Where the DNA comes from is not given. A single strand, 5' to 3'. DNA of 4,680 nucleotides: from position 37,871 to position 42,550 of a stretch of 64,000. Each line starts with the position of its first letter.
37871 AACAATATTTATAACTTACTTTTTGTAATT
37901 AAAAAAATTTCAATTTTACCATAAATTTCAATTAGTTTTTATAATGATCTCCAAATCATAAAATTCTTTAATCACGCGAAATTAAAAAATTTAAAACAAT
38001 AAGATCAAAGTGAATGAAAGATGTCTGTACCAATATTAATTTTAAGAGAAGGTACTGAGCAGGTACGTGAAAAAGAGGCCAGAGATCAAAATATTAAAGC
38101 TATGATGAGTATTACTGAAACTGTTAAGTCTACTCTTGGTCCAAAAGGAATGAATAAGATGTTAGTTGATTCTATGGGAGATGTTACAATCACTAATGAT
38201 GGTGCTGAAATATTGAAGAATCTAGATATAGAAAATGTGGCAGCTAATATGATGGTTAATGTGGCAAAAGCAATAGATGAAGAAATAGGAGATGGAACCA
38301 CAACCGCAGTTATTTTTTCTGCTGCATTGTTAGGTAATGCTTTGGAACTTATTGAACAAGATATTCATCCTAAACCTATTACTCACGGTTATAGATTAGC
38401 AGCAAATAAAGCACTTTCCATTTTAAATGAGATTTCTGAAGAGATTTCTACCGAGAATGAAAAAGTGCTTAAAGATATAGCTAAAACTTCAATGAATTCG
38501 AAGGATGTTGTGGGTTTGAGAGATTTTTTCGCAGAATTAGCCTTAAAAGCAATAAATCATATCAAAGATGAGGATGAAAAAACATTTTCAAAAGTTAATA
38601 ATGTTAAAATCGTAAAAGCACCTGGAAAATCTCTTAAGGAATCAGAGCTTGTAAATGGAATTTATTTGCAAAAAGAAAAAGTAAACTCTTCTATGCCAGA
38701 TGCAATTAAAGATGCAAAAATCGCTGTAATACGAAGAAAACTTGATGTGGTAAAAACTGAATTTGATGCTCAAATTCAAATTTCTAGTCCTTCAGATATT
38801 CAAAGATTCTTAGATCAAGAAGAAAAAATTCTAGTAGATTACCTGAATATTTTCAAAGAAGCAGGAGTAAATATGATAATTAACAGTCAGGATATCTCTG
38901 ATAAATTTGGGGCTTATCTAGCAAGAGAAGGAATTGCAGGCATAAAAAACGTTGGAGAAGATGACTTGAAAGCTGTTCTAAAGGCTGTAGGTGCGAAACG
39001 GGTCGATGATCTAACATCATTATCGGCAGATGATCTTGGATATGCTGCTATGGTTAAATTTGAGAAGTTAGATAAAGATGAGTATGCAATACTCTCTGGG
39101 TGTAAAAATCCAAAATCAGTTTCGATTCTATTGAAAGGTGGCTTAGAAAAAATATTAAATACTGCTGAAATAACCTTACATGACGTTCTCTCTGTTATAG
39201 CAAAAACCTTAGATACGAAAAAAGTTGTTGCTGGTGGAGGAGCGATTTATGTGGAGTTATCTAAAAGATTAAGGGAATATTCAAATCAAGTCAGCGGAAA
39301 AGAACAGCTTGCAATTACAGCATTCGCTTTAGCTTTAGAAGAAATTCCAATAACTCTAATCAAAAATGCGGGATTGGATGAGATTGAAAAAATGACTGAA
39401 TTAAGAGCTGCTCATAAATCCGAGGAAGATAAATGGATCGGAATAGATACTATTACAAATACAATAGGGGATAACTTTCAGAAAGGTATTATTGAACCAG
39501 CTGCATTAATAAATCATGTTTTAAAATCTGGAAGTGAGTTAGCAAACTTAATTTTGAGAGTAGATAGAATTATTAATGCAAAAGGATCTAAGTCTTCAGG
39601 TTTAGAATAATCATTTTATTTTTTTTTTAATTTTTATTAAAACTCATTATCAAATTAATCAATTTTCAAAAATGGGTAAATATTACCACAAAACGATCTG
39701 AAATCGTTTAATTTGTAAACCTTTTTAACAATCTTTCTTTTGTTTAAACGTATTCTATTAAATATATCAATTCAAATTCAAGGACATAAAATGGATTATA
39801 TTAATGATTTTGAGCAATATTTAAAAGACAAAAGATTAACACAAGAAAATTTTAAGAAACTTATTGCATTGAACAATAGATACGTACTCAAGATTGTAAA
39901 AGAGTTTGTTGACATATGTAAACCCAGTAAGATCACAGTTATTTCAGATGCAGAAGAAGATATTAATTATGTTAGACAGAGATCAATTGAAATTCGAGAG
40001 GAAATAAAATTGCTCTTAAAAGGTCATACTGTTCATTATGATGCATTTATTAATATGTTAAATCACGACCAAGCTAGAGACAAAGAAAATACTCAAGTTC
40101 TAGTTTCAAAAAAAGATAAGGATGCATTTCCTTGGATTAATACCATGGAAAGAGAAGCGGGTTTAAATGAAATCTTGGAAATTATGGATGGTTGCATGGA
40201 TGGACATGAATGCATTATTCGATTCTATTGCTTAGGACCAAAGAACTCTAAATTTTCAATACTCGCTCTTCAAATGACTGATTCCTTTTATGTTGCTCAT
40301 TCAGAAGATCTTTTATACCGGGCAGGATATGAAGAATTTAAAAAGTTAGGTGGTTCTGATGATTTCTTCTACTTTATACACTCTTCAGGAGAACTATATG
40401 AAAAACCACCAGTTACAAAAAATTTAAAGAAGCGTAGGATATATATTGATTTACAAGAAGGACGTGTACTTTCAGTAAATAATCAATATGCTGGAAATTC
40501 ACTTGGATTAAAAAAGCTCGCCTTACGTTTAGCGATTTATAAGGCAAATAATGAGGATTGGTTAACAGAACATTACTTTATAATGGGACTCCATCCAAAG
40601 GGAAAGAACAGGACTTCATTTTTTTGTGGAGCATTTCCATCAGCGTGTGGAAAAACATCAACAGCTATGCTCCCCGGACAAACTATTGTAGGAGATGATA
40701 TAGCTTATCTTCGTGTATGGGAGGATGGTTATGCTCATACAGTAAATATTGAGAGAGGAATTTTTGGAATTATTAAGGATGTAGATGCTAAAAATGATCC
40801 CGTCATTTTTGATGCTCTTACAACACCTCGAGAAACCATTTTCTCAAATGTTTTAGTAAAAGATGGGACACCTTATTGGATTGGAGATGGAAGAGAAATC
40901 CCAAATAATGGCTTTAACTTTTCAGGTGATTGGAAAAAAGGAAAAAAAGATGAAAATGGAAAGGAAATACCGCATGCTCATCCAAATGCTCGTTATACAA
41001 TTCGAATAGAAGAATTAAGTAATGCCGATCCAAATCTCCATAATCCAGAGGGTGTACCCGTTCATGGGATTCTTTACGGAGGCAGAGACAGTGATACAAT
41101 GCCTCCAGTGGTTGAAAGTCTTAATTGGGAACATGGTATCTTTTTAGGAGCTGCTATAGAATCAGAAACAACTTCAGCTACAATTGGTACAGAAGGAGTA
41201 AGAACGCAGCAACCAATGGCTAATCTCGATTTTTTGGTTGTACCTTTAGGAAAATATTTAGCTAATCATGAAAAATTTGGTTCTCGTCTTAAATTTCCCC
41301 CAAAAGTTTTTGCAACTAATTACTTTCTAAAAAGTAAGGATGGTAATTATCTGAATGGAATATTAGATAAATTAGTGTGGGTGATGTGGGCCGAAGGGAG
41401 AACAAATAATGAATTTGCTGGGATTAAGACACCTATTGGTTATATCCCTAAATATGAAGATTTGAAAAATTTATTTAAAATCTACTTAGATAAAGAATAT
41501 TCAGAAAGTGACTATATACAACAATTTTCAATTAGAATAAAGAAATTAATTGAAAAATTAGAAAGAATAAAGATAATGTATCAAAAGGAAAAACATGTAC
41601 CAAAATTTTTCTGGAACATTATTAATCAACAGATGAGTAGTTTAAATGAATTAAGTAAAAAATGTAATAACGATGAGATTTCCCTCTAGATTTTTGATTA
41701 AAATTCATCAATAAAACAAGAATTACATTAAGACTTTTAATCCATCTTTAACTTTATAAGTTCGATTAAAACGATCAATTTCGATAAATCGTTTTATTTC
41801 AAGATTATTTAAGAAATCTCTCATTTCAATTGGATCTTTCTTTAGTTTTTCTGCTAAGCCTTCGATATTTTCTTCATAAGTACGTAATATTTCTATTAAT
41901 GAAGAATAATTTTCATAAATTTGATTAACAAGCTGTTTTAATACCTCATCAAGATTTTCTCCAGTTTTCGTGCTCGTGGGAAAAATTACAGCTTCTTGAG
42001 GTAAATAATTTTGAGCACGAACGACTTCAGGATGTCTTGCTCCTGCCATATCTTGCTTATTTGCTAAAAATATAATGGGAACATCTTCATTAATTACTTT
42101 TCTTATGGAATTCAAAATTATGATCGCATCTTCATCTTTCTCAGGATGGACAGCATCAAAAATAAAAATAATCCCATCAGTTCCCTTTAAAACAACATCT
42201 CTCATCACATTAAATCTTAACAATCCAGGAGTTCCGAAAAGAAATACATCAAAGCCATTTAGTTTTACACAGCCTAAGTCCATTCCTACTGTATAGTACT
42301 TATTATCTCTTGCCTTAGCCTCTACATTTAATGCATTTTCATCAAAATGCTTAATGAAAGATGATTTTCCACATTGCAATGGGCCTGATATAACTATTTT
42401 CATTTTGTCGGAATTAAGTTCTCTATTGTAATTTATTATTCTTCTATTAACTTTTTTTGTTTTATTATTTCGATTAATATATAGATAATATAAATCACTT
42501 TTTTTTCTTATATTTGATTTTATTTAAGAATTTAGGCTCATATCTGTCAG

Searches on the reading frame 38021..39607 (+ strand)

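Call 9: search_protein_families(library=pfam, proteins=[window:38021-39607:+], max_evalue=0.001)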
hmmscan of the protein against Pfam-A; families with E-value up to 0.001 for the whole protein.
window:38021-39607:+ (529 aa): 1 family
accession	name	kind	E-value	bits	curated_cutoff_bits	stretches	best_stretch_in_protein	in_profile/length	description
PF00118.29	Cpn60_TCP1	-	5.8e-150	500.6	34.3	1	31-521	1-489/490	TCP-1/cpn60 chaperonin family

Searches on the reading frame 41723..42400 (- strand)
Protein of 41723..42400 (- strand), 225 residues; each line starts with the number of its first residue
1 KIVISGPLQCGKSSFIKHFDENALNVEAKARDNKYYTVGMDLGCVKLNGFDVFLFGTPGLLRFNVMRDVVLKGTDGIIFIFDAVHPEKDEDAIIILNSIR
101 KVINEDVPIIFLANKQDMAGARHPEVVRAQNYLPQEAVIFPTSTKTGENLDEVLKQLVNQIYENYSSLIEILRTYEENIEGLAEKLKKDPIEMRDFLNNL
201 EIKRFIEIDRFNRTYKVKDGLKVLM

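Call 9: search_protein_families(library=pfam, proteins=[window:41723-42400:-], max_evalue=0.001)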
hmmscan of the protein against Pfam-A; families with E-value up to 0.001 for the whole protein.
window:41723-42400:- (225 aa): 7 families
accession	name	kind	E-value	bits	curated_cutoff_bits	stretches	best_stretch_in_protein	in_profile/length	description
PF00071.28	Ras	-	5.1e-14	52.6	21.6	1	1-162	1-161/162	Ras family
PF00025.27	Arf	-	9.7e-09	35.4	22.3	1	2-161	17-174/174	ADP-ribosylation factor family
PF01926.29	MMR_HSR1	-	9.7e-07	29.3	21.9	1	1-115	1-113/113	50S ribosome-binding GTPase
PF00009.33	GTP_EFTU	-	2.4e-06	27.7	26.5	1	47-161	66-186/188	Elongation factor Tu GTP binding domain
PF08477.19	Roc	-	8.6e-06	26.4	27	1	1-117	1-119/119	Ras of Complex, Roc, domain of DAPkinase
PF03029.23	ATP_bind_1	-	2.7e-05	24.5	27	1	22-165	54-214/240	Conserved hypothetical ATP binding protein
PF09439.16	SRPRB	-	3.1e-05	23.9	25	1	2-130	6-133/178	Signal recognition particle receptor beta subunit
